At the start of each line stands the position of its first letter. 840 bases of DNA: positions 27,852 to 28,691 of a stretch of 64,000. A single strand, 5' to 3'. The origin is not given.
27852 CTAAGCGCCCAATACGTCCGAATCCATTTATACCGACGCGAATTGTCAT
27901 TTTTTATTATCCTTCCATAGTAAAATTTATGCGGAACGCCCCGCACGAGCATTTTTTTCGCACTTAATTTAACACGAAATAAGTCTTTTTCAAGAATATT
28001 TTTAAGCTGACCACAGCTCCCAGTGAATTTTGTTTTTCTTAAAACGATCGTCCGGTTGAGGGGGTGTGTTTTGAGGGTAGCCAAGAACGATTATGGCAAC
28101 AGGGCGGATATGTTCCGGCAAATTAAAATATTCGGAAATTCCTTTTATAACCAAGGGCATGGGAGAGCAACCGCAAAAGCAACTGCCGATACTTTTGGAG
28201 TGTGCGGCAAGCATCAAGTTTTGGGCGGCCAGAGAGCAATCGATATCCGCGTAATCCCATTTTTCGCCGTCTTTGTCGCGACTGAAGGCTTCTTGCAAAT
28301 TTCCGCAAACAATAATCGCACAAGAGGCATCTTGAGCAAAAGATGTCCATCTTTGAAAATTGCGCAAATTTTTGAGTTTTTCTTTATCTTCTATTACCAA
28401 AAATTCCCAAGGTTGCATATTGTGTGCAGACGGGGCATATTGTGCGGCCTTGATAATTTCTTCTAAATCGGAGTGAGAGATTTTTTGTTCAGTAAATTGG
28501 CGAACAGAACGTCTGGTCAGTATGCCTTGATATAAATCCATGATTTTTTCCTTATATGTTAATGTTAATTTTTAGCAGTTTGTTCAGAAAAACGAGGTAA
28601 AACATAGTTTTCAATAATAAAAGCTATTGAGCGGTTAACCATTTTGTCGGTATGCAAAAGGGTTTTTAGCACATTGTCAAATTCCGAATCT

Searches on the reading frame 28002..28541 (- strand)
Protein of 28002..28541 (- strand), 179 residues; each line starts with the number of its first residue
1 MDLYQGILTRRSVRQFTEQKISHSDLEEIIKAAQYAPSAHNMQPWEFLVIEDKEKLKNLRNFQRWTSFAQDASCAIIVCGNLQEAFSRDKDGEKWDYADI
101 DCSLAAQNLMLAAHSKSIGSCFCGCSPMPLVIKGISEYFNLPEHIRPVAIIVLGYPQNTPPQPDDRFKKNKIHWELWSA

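Call 41: search_protein_families(library=ncbifam, proteins=[window:28002-28541:-], max_evalue=0.00001)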
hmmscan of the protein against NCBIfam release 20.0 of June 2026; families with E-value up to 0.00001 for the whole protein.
window:28002-28541:- (179 aa): 8 families
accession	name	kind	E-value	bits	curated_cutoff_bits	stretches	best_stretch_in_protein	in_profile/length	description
NF008033.1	PRK10765.1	equivalog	4.9e-20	72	223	1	6-162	7-166/240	oxygen-insensitive NADPH nitroreductase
TIGR02476.1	BluB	equivalog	1.3e-16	60.6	150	1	3-59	9-65/205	5,6-dimethylbenzimidazole synthase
TIGR03553.1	F420_FbiB_CTERM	equivalog_domain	3.5e-14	53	249.55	1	7-60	3-56/194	F420 biosynthesis protein FbiB, C-terminal domain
NF009810.0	PRK13294.1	equivalog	2.6e-13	49.7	304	1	5-61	256-312/449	coenzyme F420-0:L-glutamate ligase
NF003768.0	PRK05365.1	equivalog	4e-08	33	152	1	9-71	20-82/200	malonic semialdehyde reductase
NF008088.0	PRK10828.1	equivalog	1.4e-07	31.2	183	1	1-55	1-55/183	NAD(P)H nitroreductase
NF008275.0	PRK11053.1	equivalog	3.2e-07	30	227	1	1-79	1-85/217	oxygen-insensitive NAD(P)H nitroreductase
NF047509.1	Rv3131_FMN_oxido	subfamily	9.6e-06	25.3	199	0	29-65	2-36/319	Acg family FMN-binding oxidoreductase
